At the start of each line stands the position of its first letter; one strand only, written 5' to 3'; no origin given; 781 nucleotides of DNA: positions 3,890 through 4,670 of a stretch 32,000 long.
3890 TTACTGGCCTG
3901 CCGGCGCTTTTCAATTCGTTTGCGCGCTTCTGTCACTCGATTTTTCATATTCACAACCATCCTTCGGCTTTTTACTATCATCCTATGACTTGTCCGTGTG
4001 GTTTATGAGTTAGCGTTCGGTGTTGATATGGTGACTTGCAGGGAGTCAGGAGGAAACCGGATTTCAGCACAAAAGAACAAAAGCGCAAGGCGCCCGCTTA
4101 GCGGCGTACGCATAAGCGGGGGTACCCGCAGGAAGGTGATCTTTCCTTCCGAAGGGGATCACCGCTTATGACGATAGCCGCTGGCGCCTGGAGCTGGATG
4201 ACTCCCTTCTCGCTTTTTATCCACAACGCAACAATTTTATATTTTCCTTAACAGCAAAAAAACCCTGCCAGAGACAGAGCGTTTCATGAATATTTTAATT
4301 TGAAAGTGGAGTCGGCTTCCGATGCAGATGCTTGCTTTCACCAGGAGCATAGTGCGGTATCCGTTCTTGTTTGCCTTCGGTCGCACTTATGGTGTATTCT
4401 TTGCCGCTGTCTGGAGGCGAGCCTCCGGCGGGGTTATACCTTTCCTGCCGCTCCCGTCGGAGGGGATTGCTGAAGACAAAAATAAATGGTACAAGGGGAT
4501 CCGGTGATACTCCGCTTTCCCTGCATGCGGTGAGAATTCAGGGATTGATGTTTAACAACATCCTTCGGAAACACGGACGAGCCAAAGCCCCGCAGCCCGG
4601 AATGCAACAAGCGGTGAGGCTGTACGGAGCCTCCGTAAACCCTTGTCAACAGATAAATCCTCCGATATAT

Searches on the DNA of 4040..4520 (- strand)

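Call 10: search_rna_families(source=window, start=4200, end=4520, threshold=evalue, max_evalue=10, show_alignments=3)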
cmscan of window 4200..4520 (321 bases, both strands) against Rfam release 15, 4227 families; matches with E-value up to 10: 1.
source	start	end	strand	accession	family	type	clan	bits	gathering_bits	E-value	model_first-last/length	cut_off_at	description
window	4217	4341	+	RF01496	Afu_182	Gene; sRNA;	-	15.9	65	0.94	1-195/195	no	A. fumigatus sRNA Afu_182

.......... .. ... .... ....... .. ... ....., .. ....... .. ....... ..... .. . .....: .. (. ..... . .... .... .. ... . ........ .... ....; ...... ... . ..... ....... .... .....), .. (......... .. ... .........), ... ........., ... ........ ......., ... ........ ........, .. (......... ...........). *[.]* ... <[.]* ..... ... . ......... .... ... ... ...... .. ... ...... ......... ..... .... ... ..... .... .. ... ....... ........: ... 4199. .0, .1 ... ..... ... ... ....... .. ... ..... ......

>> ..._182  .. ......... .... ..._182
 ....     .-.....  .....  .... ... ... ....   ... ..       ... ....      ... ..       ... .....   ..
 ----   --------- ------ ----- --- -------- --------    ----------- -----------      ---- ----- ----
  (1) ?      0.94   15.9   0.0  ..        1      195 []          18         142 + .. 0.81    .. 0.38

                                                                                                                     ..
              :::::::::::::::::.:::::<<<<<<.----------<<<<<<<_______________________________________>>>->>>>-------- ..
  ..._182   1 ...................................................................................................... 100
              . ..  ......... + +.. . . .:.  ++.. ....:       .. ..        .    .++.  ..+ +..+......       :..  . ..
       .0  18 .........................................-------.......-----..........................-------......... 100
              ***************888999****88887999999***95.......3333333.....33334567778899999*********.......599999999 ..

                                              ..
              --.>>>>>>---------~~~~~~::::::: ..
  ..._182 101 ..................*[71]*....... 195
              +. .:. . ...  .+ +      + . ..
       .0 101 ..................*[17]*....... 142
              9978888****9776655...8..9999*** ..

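Call 59: search_rna_families(source=window, start=4040, end=4300, threshold=evalue, max_evalue=10)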
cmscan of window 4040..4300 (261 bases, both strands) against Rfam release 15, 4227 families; matches with E-value up to 10: 0.
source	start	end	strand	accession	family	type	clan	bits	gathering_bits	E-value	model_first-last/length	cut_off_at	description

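Call 80: search_dna_similar(query=window:4066-4270:-, collection=plasmids, mode=distant, max_evalue=0.01, max_rows=20)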
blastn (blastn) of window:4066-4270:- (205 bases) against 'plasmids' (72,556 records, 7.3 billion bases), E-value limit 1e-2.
No match.

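Call 81: search_dna_similar(query=window:4066-4270:-, collection=phages, mode=distant, max_evalue=0.01, max_rows=10)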
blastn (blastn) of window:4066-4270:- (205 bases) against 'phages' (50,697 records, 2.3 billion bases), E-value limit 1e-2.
No match.
